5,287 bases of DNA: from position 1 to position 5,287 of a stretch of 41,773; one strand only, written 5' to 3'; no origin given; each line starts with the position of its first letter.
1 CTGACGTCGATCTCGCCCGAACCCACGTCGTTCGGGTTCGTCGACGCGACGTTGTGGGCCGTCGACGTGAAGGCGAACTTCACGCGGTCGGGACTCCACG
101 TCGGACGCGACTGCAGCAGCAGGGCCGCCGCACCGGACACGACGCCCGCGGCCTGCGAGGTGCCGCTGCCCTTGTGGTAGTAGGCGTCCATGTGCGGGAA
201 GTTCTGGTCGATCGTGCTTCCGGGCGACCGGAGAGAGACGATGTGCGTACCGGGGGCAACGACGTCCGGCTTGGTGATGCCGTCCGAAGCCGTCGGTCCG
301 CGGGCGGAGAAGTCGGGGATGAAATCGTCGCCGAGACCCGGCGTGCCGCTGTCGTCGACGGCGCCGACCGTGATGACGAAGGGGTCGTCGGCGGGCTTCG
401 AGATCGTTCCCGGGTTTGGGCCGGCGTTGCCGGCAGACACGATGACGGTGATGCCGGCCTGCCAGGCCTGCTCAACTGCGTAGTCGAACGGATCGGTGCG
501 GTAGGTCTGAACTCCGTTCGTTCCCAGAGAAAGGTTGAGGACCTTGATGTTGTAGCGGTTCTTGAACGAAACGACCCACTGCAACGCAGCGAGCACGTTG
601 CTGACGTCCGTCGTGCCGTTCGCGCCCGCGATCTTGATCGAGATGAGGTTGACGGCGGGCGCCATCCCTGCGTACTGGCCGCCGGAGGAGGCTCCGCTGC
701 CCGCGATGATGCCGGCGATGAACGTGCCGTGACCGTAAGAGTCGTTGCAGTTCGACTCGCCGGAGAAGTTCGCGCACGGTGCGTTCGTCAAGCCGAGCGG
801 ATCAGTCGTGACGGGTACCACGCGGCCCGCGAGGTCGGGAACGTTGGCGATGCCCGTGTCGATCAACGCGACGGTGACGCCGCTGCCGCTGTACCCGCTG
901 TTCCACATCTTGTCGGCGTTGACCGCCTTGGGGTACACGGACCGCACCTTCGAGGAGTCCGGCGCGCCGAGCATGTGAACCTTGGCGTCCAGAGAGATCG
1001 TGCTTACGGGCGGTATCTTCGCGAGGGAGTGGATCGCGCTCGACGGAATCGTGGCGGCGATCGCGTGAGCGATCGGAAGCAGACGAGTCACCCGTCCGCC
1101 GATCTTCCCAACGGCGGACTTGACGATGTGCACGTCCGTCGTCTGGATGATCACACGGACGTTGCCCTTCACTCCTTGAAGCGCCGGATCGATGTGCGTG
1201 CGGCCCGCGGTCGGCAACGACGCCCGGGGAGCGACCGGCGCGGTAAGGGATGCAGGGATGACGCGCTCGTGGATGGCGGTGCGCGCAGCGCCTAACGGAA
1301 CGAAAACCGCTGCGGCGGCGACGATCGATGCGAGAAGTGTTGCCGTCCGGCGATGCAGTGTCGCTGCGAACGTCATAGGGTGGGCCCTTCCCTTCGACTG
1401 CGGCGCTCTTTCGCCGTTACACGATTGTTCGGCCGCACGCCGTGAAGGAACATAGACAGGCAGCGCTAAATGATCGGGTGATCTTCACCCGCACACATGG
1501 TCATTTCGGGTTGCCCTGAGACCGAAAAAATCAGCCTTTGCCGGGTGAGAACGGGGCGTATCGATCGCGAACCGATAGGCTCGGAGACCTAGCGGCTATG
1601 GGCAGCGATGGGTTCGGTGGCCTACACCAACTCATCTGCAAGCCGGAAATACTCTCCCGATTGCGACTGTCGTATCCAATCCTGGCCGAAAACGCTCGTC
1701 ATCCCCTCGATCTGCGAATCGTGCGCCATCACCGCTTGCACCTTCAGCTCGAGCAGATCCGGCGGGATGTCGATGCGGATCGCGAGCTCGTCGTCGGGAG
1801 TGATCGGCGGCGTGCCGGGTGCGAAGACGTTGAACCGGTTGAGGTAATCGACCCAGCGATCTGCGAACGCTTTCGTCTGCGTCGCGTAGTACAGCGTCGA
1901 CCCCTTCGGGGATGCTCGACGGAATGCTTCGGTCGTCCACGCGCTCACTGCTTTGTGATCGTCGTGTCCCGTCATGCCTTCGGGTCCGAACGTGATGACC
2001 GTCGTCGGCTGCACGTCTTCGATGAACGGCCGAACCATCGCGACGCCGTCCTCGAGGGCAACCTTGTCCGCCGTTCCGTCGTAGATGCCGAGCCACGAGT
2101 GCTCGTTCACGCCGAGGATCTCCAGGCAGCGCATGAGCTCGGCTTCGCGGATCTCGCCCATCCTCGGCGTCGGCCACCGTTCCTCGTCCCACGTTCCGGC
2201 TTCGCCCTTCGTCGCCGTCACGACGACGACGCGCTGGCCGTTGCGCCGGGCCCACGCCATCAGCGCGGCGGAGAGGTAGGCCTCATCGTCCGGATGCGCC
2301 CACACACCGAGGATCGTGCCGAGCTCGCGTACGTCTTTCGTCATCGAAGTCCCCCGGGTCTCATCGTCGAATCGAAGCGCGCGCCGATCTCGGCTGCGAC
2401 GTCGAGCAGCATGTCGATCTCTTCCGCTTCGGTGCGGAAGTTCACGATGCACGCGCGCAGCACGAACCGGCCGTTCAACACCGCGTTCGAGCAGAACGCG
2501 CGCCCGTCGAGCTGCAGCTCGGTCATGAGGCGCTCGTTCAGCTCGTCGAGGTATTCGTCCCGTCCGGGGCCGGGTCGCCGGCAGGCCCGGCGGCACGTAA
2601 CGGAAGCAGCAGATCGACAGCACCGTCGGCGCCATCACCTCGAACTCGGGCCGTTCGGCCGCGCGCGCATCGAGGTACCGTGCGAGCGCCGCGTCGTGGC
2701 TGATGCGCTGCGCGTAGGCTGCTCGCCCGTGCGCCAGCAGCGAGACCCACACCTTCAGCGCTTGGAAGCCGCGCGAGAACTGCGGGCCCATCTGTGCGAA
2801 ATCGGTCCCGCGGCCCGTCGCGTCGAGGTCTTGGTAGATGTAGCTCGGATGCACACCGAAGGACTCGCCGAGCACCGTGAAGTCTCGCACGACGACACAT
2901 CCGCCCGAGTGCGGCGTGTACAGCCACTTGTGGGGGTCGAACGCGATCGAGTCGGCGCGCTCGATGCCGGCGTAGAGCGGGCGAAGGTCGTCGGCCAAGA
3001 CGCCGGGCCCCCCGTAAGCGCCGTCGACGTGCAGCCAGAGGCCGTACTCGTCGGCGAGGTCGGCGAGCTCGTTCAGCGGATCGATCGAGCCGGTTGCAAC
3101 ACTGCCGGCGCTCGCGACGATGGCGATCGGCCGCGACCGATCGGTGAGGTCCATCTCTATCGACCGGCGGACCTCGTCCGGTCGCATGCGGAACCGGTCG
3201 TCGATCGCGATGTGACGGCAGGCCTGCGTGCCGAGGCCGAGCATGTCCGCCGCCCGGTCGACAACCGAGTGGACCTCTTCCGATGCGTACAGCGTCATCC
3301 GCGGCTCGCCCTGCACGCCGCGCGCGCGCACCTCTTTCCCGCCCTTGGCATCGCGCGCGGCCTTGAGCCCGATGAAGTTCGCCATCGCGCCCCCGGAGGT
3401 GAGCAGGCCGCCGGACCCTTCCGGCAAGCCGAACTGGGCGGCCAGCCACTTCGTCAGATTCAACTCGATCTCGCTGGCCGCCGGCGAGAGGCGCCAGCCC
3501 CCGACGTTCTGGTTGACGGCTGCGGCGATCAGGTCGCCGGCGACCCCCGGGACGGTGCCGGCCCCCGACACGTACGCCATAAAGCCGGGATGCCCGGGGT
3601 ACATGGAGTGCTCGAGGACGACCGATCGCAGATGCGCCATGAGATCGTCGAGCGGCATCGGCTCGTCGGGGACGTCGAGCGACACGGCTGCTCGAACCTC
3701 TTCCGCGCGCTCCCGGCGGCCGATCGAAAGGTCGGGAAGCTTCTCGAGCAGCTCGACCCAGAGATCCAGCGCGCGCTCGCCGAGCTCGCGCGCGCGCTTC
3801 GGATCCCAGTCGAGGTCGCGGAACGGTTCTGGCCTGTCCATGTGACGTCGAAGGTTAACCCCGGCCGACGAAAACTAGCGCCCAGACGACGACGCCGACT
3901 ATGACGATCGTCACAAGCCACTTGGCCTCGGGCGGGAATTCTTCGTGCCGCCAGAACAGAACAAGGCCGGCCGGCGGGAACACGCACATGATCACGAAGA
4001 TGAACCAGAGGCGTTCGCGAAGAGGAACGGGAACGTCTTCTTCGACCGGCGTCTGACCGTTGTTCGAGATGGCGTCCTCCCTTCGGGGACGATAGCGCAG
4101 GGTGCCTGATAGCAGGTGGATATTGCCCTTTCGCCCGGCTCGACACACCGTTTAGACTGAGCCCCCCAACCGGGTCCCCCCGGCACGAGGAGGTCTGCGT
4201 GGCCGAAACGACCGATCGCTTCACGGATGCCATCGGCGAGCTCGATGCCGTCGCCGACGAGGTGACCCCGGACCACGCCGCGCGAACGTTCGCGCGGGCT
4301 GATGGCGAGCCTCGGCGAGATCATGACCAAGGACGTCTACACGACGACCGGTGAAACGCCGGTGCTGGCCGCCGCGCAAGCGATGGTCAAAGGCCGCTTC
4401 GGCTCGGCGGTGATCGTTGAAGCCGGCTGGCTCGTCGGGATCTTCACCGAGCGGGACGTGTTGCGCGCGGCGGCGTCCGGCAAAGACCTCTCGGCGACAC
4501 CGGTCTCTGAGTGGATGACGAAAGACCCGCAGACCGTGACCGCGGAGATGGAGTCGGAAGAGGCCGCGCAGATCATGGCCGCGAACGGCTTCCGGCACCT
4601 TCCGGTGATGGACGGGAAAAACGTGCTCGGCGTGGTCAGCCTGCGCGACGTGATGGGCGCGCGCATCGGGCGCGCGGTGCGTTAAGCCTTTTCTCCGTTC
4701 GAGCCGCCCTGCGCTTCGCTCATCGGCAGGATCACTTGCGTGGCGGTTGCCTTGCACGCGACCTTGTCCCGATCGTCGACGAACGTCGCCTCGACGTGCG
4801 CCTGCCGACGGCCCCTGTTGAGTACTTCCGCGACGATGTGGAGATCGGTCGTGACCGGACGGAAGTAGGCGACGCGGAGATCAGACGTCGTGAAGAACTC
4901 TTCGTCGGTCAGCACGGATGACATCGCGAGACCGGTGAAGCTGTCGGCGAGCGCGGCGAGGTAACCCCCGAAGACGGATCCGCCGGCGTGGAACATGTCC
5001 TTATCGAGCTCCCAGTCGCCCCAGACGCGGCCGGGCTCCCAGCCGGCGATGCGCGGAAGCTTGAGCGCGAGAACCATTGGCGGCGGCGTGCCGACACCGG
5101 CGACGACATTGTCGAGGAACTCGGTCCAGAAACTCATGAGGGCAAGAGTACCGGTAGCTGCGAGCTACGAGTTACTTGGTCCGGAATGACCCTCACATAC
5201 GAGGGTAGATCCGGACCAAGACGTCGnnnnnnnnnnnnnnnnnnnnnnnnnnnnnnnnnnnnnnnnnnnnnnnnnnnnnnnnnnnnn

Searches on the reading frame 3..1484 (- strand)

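Call 48: search_protein_families(library=pfam, proteins=[window:3-1484:-], max_evalue=0.001)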
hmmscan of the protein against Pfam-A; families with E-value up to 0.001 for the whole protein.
window:3-1484:- (494 aa): 1 family
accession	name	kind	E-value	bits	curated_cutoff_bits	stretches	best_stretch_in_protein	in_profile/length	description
PF00082.27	Peptidase_S8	-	5.6e-46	157.6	21.8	1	200-484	1-281/288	Subtilase family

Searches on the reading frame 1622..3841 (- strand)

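Call 37: search_protein_families(library=pfam, proteins=[window:1622-3841:-], max_evalue=0.001)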
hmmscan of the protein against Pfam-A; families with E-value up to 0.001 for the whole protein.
window:1622-3841:- (739 aa): 2 families
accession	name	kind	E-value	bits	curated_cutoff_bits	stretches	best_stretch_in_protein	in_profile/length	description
PF00282.25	Pyridoxal_deC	-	3.2e-69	233.9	27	1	50-415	5-374/375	Pyridoxal-dependent decarboxylase conserved domain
PF02585.22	PIG-L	-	2.4e-28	99.7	28.2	1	513-639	3-128/129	GlcNAc-PI de-N-acetylase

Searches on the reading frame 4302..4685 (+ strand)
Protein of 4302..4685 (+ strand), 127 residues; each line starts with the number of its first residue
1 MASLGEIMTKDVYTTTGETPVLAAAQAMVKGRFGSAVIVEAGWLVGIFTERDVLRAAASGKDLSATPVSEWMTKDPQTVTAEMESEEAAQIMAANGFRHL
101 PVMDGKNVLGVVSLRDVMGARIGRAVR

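Call 37: search_protein_families(library=pfam, proteins=[window:4302-4685:+], max_evalue=0.001)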
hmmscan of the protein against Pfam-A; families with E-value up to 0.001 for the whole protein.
window:4302-4685:+ (127 aa): 1 family
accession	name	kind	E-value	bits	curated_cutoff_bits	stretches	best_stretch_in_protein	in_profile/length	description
PF00571.33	CBS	-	6.1e-27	94.2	24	2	68-121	1-55/57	CBS domain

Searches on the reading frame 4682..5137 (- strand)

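Call 37: search_protein_families(library=pfam, proteins=[window:4682-5137:-], max_evalue=0.001)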
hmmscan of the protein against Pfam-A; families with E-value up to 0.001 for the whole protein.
window:4682-5137:- (151 aa): 3 families
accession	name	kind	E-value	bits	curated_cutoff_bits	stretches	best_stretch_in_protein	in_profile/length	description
PF03061.28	4HBT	-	1.4e-12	48.1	20.6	1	52-128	1-79/79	Thioesterase superfamily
PF13622.12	4HBT_3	-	5.4e-08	33.4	24.3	1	50-134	7-82/83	Acyl-CoA thioesterase N-terminal domain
PF14539.12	DUF4442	-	9.7e-06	26.3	25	1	33-134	26-130/132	Domain of unknown function (DUF4442)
